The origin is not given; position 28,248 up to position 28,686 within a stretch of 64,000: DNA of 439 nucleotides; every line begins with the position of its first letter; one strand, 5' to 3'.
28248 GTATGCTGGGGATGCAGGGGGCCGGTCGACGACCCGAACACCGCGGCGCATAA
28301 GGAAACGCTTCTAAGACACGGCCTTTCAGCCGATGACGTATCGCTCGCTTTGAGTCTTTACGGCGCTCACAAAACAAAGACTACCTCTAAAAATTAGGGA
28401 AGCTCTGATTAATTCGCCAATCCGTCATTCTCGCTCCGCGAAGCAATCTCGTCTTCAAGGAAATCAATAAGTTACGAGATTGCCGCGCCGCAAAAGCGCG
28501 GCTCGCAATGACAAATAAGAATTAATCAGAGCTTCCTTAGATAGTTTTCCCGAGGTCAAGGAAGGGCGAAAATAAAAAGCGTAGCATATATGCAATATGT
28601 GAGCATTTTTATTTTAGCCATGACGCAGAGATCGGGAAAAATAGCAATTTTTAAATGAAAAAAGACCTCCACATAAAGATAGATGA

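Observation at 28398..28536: A 139-bp MITE family (A) with perfect 17-bp TIRs and 4-bp target-site duplications, present in four copies plus a remnant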

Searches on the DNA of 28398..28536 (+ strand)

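Call 32: search_dna_similar(query=window:28398-28536:+, collection=plasmids, mode=distant, max_evalue=1, max_rows=30)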
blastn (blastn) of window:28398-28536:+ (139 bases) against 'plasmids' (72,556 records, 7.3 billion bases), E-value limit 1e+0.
No match.
